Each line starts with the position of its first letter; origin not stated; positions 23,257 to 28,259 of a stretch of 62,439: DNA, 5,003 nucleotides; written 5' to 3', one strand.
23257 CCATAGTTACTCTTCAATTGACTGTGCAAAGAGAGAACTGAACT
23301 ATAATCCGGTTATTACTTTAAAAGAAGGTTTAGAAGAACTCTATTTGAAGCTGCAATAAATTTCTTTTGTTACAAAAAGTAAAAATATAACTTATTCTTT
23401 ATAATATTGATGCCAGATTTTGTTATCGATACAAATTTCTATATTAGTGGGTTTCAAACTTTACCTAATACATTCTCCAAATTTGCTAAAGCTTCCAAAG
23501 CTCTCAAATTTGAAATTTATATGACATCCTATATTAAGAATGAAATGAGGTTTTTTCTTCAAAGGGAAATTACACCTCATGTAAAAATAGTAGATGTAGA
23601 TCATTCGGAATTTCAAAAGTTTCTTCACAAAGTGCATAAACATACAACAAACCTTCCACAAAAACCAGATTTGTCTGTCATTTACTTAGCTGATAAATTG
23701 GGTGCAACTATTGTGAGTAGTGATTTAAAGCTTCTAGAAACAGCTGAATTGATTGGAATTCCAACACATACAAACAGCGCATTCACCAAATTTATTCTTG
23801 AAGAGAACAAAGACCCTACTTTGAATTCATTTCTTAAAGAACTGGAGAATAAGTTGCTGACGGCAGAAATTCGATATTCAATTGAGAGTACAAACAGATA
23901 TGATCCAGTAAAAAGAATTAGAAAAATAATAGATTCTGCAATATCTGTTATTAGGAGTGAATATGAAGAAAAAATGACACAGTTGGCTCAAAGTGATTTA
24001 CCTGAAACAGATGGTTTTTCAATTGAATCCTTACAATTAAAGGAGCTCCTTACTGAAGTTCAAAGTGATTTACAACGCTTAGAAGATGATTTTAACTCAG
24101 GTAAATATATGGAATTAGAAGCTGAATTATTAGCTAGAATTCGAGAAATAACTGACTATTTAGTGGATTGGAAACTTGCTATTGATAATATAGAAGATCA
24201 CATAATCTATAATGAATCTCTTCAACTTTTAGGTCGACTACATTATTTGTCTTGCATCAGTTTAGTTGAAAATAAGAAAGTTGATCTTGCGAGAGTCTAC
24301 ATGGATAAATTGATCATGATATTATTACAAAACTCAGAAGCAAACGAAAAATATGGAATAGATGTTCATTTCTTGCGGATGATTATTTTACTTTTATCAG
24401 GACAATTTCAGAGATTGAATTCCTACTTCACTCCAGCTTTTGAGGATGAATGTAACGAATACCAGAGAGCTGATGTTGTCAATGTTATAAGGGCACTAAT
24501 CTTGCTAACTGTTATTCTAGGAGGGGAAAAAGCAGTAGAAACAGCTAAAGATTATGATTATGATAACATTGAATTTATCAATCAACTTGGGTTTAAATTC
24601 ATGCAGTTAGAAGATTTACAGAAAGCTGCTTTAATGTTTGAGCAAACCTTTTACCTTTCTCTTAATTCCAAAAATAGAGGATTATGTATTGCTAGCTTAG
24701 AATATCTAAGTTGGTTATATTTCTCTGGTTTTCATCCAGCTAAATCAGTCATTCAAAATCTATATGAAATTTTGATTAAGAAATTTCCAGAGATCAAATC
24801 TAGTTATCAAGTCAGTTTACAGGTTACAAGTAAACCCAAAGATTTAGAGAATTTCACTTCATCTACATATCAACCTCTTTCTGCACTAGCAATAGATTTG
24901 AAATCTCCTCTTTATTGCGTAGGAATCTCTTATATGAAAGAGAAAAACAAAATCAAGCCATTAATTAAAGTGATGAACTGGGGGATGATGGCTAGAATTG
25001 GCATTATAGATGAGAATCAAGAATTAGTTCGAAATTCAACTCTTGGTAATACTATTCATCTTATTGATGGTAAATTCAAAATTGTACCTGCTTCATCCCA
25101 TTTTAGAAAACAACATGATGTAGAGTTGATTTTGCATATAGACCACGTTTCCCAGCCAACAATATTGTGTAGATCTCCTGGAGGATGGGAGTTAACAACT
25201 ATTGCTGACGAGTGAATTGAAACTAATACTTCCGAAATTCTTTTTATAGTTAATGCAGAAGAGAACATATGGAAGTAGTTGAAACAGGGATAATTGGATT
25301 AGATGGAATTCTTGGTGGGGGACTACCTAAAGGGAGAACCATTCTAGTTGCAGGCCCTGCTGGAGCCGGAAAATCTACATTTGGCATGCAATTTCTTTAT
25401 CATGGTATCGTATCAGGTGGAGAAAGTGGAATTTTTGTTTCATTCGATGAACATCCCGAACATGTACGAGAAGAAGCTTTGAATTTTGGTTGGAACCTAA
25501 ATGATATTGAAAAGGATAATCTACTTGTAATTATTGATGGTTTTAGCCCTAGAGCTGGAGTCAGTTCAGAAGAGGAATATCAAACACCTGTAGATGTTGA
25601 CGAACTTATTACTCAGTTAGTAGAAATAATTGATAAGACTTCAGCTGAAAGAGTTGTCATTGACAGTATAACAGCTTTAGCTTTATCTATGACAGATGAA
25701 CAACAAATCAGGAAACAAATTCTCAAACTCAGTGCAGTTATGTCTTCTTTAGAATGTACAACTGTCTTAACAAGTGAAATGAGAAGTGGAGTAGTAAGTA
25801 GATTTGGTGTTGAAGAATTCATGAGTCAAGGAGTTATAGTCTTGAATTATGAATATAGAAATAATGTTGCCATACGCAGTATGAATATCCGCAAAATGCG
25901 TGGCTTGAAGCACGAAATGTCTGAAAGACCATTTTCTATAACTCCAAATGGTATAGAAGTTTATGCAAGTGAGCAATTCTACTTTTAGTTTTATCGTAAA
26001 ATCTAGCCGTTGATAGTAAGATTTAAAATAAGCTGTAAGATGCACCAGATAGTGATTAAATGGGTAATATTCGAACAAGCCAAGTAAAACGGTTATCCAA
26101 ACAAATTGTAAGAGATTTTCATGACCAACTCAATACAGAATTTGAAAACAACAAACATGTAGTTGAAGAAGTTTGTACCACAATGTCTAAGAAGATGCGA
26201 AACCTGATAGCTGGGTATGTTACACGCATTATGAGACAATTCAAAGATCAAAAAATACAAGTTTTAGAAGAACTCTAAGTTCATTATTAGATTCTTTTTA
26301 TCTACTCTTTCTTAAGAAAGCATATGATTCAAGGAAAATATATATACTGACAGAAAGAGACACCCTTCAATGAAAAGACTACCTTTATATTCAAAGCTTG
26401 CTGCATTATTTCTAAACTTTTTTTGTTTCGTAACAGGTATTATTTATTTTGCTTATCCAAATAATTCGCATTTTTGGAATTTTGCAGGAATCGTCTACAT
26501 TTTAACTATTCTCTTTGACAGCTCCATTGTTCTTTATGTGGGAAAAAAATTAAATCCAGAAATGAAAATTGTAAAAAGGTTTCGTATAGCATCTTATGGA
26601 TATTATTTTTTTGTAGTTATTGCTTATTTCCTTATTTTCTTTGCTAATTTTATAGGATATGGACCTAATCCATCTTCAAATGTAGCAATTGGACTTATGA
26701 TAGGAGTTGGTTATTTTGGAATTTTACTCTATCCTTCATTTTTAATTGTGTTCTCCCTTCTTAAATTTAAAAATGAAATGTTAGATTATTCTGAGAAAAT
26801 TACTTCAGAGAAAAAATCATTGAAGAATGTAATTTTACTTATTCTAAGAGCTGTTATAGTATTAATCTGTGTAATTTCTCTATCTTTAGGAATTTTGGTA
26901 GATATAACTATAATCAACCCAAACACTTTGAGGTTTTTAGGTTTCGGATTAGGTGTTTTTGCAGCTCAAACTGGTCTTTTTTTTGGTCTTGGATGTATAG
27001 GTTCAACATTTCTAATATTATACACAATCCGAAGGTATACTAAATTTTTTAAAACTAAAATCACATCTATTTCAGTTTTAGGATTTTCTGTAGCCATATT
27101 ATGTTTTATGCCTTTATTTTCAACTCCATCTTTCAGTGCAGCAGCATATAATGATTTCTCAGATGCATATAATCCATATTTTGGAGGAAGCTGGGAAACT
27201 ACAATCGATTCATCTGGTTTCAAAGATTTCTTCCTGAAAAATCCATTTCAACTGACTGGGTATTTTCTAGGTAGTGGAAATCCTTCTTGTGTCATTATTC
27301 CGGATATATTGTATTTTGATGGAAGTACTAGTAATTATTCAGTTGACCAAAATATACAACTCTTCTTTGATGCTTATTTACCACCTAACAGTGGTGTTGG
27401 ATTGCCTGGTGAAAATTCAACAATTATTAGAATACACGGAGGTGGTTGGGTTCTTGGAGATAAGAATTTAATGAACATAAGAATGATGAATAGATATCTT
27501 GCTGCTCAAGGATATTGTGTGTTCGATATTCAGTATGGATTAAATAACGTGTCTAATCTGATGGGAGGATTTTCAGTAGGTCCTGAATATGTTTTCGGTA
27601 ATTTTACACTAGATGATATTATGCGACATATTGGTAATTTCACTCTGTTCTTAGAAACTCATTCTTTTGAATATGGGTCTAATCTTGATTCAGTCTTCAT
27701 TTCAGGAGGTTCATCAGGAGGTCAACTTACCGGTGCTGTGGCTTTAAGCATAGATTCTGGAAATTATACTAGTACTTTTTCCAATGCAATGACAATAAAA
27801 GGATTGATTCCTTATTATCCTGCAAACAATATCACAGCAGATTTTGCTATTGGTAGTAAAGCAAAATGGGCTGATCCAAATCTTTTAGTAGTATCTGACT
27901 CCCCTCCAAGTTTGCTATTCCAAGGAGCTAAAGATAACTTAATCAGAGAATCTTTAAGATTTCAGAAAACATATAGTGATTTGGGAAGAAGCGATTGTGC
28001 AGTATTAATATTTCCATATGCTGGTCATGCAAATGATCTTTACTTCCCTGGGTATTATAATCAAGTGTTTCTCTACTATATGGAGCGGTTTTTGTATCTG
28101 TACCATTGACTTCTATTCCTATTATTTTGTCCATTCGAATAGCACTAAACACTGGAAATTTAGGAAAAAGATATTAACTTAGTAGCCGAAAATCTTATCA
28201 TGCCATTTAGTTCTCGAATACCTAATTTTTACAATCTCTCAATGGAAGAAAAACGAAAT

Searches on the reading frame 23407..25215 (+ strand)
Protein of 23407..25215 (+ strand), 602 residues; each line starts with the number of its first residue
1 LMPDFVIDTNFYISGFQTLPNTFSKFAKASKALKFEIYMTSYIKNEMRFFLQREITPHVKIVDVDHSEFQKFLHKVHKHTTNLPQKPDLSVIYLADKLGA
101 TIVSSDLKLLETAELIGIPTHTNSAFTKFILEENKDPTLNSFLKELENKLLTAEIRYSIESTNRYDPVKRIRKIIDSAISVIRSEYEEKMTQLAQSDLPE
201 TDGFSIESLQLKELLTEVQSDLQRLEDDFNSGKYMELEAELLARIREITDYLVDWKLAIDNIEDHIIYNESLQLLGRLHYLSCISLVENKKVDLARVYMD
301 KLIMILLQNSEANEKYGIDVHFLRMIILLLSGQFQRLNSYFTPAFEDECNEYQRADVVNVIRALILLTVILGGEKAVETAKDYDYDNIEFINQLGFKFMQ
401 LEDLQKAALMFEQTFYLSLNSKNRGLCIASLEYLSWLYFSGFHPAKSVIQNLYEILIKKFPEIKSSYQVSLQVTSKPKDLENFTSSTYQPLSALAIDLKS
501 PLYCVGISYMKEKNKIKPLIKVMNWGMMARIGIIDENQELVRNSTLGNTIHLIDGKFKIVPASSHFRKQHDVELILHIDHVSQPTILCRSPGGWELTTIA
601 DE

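Call 57: search_protein_families(library=pfam, proteins=[window:23407-25215:+], max_evalue=0.001)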
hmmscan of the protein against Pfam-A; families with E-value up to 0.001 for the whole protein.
window:23407-25215:+ (602 aa): 1 family
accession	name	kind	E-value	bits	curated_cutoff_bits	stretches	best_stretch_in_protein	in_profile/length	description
PF08745.17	PIN_5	-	1.5e-05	24.9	27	0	85-130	155-200/205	PINc domain ribonuclease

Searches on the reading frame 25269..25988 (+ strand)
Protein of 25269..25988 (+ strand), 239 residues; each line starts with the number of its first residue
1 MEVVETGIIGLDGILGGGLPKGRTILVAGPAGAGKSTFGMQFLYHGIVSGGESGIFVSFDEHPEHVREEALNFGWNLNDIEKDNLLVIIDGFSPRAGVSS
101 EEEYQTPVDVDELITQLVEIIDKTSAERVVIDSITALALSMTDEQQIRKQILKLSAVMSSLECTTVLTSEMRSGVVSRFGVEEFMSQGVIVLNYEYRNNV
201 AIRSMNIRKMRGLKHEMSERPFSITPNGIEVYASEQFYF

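Call 57: search_protein_families(library=pfam, proteins=[window:25269-25988:+], max_evalue=0.001)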
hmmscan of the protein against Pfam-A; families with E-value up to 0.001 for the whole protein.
window:25269-25988:+ (239 aa): 5 families
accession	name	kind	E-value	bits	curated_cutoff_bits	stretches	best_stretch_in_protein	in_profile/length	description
PF06745.19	ATPase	-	7.5e-75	251.7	26.6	1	4-235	1-230/231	KaiC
PF13481.12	AAA_25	-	9.8e-06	25.8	27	1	14-146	25-165/195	AAA domain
PF00154.27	RecA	-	6.2e-05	23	27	0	2-88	31-110/262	recA bacterial DNA recombination protein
PF05625.17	PAXNEB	-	8.1e-05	22.3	28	0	4-66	19-81/366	PAXNEB protein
PF03796.21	DnaB_C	-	0.00052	19.9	27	0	4-138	2-142/255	DnaB-like helicase C terminal domain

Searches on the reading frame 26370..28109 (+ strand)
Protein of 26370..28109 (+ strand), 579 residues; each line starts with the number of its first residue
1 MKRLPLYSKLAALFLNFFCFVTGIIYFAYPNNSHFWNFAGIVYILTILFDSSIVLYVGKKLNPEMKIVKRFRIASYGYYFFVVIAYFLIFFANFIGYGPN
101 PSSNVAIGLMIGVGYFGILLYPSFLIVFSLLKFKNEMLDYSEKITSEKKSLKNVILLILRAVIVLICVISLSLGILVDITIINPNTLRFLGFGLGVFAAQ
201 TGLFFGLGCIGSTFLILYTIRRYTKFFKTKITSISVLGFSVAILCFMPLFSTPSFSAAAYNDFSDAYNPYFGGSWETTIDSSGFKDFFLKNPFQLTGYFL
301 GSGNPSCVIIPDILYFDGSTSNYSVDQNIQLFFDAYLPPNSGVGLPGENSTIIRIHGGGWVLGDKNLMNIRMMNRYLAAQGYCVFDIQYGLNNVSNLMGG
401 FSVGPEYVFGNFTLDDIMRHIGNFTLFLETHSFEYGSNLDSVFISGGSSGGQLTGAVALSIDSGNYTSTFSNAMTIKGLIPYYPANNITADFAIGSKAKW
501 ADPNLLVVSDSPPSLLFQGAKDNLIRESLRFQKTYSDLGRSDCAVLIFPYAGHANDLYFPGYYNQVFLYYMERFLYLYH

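Call 57: search_protein_families(library=pfam, proteins=[window:26370-28109:+], max_evalue=0.001)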
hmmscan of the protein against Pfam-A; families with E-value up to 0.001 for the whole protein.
window:26370-28109:+ (579 aa): 2 families
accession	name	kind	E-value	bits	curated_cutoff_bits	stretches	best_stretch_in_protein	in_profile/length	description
PF20434.5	BD-FAE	-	7.5e-14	52.2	26.8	1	334-393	2-59/215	BD-FAE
PF07859.19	Abhydrolase_3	-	5.3e-07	30.1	25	0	428-488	59-112/210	alpha/beta hydrolase fold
